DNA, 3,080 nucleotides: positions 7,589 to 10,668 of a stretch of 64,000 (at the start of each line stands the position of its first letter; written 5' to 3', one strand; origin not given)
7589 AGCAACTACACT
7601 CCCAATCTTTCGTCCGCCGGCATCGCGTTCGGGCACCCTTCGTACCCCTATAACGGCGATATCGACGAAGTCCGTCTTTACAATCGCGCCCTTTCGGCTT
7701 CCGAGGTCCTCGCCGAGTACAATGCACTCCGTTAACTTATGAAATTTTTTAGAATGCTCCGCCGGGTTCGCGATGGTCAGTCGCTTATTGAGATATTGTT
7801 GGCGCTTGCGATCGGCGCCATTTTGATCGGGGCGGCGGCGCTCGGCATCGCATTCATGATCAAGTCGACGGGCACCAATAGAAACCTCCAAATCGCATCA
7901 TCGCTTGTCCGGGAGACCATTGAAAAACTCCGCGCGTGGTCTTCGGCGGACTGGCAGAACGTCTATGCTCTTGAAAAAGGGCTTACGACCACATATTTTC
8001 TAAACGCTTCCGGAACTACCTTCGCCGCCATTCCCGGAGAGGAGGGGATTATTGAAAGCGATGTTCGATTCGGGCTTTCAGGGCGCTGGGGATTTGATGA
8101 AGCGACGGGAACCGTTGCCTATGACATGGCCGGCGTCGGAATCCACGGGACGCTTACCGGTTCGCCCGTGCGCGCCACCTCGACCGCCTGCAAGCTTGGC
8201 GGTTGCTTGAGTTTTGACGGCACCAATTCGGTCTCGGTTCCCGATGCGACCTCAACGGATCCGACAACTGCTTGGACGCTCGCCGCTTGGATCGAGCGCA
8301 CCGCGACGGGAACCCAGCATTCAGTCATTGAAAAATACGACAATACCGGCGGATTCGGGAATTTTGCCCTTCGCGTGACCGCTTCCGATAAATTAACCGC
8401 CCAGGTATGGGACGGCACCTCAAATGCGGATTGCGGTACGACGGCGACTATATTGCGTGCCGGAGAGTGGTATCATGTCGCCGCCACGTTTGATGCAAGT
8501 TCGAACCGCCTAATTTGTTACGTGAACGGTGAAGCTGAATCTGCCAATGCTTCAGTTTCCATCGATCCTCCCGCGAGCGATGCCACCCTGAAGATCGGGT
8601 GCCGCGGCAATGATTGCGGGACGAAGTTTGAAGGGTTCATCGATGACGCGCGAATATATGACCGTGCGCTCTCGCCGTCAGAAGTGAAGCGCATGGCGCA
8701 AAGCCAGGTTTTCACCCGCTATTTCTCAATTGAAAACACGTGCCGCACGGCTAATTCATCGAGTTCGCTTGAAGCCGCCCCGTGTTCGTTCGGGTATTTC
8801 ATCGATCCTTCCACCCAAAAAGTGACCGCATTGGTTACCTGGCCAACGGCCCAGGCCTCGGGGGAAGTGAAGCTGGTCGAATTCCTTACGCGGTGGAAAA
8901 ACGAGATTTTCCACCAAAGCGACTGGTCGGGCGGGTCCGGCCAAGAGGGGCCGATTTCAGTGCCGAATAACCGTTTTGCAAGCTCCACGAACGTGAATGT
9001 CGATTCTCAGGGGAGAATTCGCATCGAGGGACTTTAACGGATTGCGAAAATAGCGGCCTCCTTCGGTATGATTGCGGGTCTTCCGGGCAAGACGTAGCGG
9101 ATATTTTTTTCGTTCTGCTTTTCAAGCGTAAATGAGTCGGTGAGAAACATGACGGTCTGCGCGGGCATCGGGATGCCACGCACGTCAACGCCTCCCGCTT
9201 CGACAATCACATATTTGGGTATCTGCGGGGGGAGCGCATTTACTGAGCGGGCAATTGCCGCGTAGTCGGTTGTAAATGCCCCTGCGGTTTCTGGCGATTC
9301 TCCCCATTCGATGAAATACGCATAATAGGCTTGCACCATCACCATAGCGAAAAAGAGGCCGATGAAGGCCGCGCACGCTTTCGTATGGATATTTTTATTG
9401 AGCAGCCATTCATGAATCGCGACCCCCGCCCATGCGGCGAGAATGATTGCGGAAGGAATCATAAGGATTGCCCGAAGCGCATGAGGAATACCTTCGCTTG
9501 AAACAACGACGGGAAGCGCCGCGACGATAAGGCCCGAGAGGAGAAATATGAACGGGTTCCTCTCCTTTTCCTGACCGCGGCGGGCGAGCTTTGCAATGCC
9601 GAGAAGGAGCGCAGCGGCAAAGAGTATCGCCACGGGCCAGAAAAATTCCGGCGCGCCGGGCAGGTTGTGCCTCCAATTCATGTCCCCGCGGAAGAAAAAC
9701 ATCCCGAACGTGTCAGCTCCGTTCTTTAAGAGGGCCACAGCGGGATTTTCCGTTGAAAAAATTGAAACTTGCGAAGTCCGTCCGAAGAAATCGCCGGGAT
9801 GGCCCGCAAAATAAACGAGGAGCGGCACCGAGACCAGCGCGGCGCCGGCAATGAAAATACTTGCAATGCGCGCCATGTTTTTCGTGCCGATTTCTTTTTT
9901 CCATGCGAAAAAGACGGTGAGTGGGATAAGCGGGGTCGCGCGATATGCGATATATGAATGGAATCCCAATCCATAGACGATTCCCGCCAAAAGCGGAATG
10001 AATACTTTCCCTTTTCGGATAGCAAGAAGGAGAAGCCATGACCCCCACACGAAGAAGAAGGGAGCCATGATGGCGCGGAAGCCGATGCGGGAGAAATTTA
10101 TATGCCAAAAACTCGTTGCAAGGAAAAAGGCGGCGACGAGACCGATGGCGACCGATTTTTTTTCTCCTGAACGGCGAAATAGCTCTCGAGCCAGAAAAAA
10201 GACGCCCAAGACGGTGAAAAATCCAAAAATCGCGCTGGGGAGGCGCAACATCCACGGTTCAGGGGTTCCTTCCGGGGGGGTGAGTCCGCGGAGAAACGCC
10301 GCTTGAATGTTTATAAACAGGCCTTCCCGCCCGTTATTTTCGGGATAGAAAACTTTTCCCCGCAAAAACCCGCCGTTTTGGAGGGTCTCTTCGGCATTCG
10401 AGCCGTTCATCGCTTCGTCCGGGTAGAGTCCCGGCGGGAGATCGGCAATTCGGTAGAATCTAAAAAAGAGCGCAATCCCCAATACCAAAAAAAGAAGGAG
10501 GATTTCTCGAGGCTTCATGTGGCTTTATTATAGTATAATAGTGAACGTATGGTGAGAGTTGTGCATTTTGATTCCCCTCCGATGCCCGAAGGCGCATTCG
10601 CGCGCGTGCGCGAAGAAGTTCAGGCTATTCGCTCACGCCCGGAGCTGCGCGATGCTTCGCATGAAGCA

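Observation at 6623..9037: Tandem pseudopilin-LamG fusion proteins directly downstream of pilB-pilC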

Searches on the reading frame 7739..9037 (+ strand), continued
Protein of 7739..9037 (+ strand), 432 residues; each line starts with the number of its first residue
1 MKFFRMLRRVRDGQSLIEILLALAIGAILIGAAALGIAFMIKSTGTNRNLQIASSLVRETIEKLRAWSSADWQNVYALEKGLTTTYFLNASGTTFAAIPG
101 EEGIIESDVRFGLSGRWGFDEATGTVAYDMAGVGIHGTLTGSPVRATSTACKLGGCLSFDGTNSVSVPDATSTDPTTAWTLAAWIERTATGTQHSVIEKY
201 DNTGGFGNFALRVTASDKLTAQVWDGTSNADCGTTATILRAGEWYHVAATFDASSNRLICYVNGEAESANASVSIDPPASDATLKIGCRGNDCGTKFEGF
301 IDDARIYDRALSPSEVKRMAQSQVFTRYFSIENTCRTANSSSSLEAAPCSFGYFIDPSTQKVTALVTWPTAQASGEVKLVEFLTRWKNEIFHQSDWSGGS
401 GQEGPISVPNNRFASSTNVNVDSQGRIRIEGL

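Call 77: list_cluster_members(proteins=[P0066, P0001])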
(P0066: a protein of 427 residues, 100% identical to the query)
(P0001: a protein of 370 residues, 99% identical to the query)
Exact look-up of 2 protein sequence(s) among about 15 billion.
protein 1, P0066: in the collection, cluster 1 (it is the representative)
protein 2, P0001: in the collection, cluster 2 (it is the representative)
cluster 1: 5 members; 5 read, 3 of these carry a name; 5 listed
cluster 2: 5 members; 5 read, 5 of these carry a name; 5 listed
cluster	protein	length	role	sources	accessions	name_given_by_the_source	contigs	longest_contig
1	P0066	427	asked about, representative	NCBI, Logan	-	-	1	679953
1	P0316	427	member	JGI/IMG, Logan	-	type II secretory pathway pseudopilin PulG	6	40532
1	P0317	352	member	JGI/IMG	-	type II secretory pathway pseudopilin PulG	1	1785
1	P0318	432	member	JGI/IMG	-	type II secretory pathway pseudopilin PulG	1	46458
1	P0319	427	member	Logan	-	-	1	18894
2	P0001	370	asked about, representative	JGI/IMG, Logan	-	prepilin-type N-terminal cleavage/methylation domain-containing protein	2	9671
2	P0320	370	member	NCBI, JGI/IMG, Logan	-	prepilin-type N-terminal cleavage/methylation domain-containing protein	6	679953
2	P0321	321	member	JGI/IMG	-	hypothetical protein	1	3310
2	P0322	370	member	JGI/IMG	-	prepilin-type N-terminal cleavage/methylation domain-containing protein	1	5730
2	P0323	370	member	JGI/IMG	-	prepilin-type N-terminal cleavage/methylation domain-containing protein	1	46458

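Call 88: find_encoding_contigs(protein=P0116, flank=7000, max_places=2)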
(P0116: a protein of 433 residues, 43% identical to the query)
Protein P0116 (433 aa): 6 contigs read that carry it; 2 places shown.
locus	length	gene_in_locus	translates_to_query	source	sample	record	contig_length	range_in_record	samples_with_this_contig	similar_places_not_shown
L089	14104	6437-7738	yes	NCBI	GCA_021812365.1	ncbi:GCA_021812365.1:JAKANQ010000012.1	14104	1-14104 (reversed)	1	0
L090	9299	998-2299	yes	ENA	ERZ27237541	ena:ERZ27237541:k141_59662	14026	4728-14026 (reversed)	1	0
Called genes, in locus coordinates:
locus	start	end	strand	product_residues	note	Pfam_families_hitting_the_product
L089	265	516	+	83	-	-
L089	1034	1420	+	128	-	PF00072:Response_reg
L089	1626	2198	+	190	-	PF07963:N_methyl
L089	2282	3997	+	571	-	PF05157:MshEN, PF00437:T2SSE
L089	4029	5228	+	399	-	PF00482:T2SSF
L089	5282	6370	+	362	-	PF13385:Laminin_G_3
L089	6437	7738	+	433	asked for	PF07963:N_methyl (weak), PF13385:Laminin_G_3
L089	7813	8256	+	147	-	-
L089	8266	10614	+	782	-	PF26449:DUF8128, PF01935:DUF87 (faint), PF02534:T4SS-DNA_transf (weak), PF10412:TrwB_AAD_bind (faint), PF12696:TraG-D_C (weak)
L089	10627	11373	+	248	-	PF00535:Glycos_transf_2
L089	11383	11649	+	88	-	-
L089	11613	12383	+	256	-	PF00121:TIM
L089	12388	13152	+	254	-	-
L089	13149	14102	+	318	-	?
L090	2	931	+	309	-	?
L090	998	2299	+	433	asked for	PF07963:N_methyl (weak), PF13385:Laminin_G_3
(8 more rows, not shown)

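Call 89: find_encoding_contigs(protein=P0146, flank=7000, max_places=2)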
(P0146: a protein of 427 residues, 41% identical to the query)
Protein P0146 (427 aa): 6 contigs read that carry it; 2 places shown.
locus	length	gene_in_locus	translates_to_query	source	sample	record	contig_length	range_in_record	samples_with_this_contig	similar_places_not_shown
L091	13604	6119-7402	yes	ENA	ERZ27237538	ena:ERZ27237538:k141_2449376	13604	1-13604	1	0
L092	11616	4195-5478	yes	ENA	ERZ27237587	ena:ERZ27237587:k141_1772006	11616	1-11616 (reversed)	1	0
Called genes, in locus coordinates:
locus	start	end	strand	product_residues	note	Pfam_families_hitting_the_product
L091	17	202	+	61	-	-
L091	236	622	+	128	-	PF00072:Response_reg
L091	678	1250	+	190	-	PF07963:N_methyl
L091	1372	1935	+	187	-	PF07963:N_methyl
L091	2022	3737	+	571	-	PF05157:MshEN, PF00437:T2SSE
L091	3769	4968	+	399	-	PF00482:T2SSF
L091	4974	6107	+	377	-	PF07963:N_methyl (weak), PF13385:Laminin_G_3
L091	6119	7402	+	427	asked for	PF07963:N_methyl (weak), PF13385:Laminin_G_3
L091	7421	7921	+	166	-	-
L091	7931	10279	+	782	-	PF26449:DUF8128, PF01935:DUF87 (weak), PF02534:T4SS-DNA_transf (weak), PF10412:TrwB_AAD_bind (faint), PF12696:TraG-D_C (weak)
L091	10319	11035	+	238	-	PF00535:Glycos_transf_2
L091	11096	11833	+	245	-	PF00121:TIM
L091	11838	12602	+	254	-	-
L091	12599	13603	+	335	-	?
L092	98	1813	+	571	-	PF05157:MshEN, PF00437:T2SSE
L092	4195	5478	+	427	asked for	PF07963:N_methyl (weak), PF13385:Laminin_G_3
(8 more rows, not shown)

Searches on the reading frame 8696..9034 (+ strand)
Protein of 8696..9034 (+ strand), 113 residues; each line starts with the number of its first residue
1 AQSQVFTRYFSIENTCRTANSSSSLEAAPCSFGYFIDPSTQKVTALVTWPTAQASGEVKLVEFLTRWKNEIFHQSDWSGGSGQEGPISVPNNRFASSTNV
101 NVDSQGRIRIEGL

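Call 46: search_protein_families(library=pfam, proteins=[window:8696-9034:+], max_evalue=10)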
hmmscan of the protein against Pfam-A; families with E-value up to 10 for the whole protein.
window:8696-9034:+ (113 aa): 0 families

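Call 47: search_solved_structures(query=window:8696-9034:+, max_evalue=10)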
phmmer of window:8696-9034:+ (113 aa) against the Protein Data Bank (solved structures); distinct sequences matched with E-value up to 10: 0.

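Call 62: search_protein_representatives(protein=window:8696-9034:+)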
Query: 113 residues. Proteins with E-value up to 0.001 (for the whole library): 621; up to 1e-10: 200; up to 1e-30: 4. The best 150 are listed.
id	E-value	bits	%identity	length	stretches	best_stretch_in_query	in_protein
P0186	3.8e-69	246.0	100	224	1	1-113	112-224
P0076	2.4e-43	163.0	63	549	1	2-110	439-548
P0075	3.9e-42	159.1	63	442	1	3-113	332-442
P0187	3.9e-31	123.7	51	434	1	3-112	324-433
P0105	1.1e-30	122.3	55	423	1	3-113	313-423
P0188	1.4e-30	121.9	49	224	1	2-110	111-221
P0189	1.5e-30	121.8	50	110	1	5-113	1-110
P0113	2.5e-28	114.7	53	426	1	3-113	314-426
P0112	4.2e-28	114.0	51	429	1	2-113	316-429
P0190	5.7e-28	113.6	55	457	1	3-113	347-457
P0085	5.7e-28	113.6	49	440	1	2-113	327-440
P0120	4.0e-27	110.8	50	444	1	3-113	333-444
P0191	6.7e-27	110.1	49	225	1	4-110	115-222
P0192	3.0e-26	108.0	45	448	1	3-112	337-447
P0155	4.2e-26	107.6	53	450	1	2-112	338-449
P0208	2.9e-22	95.2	50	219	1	5-113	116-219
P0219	1.2e-20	90.0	43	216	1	6-113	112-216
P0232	8.4e-19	84.1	47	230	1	5-113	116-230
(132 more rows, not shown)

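Call 65: find_encoding_contigs(protein=P0208, flank=8000, max_places=2)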
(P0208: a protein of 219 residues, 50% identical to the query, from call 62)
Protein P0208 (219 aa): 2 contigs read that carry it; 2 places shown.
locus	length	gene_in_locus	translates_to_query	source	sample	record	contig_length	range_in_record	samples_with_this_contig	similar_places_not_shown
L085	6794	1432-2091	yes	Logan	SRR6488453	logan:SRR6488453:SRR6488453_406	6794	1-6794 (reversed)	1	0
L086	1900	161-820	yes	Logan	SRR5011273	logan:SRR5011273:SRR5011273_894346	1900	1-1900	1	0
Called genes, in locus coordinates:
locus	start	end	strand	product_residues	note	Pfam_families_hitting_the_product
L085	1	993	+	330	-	?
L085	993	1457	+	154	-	-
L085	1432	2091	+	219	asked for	PF07963:N_methyl (weak)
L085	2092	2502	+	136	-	-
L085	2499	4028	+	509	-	PF11104:PilM_2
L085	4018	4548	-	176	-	PF01195:Pept_tRNA_hydro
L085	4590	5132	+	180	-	PF10502:Peptidase_S26, PF00717:Peptidase_S24 (weak)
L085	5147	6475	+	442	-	PF13393:tRNA-synt_His, PF00587:tRNA-synt_2b, PF03129:HGTP_anticodon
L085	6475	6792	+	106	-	?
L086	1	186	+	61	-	?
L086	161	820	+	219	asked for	PF07963:N_methyl (weak)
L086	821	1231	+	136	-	-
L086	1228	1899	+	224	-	?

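Call 66: find_encoding_contigs(protein=P0219, flank=9000, max_places=1)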
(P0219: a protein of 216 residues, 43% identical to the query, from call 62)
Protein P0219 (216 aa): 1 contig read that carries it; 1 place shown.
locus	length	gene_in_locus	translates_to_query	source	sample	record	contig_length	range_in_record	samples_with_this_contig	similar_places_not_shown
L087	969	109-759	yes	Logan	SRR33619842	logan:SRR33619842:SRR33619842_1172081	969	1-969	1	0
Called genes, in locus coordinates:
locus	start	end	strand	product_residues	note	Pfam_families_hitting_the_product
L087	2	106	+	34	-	?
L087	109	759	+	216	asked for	PF07963:N_methyl (weak)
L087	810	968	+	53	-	?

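Call 67: find_encoding_contigs(protein=P0232, flank=9000, max_places=1)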
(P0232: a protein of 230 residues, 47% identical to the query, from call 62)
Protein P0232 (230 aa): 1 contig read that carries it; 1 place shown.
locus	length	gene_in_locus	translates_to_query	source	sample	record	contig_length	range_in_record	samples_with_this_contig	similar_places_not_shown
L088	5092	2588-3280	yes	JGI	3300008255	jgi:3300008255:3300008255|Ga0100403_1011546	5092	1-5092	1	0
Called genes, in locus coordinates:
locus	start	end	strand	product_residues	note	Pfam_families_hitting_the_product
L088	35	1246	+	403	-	PF28597:T2SSF_N (faint), PF00482:T2SSF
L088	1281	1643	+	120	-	PF05635:23S_rRNA_IVP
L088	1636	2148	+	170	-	-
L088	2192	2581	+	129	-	PF05635:23S_rRNA_IVP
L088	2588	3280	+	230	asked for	-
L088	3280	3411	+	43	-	-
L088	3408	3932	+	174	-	PF01909:NTP_transf_2, PF18765:Polbeta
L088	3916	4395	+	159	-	PF05168:HEPN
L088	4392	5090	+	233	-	?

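Call 69: search_protein_families(library=pfam, proteins=[L085:1-993:+, L085:993-1457:+, L085:2092-2502:+, L085:2499-4028:+, L088:1636-2148:+, L088:4392-5090:+], max_evalue=0.01)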
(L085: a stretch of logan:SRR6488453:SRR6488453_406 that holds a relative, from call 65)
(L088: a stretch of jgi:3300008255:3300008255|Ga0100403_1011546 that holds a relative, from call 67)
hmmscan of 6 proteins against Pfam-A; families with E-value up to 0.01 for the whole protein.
L085:1-993:+ (330 aa): 1 family
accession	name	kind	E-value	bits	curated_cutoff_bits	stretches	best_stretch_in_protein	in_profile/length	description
PF00482.28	T2SSF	-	6.2e-53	178.5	25.2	2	2-118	8-125/125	Type II secretion system (T2SS), protein F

L085:993-1457:+ (154 aa): 1 family
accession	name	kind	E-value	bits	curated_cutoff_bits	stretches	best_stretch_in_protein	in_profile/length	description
PF07963.17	N_methyl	-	0.00045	20.1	21.2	1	1-20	1-20/27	Prokaryotic N-terminal methylation motif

L085:2092-2502:+ (136 aa): 0 families

L085:2499-4028:+ (509 aa): 1 family
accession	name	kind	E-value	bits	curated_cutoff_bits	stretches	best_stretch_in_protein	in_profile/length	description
PF11104.14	PilM_2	-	3e-07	30.1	27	1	30-199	1-173/340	Type IV pilus assembly protein PilM;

L088:1636-2148:+ (170 aa): 1 family
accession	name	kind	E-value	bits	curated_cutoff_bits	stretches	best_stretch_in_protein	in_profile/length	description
PF07963.17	N_methyl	-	0.00025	20.9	21.2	1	17-40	2-25/27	Prokaryotic N-terminal methylation motif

L088:4392-5090:+ (233 aa): 0 families

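Call 82: search_solved_structures(query=A6, max_evalue=10)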
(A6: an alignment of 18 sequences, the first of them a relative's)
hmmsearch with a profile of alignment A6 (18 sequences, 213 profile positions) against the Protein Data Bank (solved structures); distinct sequences matched with E-value up to 10: 7.
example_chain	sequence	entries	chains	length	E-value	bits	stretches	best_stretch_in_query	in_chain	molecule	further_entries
9egp_A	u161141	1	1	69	0.044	16.5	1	6-40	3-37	Geopilin domain 1 protein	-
7tgg_A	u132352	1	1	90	0.077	15.7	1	5-37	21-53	Geopilin domain 1 protein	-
9rdc_A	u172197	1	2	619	0.086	15.5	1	56-145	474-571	RxLR effector protein PITG_16705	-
9ria_G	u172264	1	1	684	0.1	15.3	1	56-145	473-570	RxLR effector protein PITG_16705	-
9laa_A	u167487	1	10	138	0.66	12.7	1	1-36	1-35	Type IV pilin protein PilA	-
5zau_B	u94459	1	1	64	1.6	11.4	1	144-190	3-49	Monobody Binder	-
6nhw_A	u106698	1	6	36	2.8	10.6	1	15-41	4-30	Tumor necrosis factor receptor superfamily member 10B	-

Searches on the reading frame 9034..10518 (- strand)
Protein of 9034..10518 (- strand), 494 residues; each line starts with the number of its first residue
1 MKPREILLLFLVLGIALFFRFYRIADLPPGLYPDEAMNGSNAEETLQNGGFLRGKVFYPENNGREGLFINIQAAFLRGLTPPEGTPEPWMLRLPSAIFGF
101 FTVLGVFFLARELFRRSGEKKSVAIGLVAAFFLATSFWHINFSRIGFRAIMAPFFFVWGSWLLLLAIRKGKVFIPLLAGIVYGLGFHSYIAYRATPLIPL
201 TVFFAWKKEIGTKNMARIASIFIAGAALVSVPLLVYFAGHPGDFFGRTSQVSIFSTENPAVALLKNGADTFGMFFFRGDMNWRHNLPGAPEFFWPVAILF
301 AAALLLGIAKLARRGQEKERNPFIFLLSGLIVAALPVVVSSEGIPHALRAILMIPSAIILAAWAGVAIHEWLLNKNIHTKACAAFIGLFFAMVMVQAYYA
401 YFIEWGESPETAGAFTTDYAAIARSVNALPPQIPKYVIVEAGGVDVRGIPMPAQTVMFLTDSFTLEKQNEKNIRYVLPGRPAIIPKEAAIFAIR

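Call 3: search_protein_families(library=pfam, proteins=[window:9034-10518:-], max_evalue=0.1)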
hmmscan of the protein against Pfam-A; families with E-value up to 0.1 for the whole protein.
window:9034-10518:- (494 aa): 1 family
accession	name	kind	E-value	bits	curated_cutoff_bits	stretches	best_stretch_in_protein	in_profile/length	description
PF13231.12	PMT_2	-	9.4e-07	29.6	26.1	1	89-235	22-159/160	Dolichyl-phosphate-mannose-protein mannosyltransferase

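Call 49: search_protein_families(library=ncbifam, proteins=[window:9034-10518:-], max_evalue=0.01)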
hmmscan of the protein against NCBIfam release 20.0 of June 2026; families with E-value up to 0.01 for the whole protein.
window:9034-10518:- (494 aa): 0 families
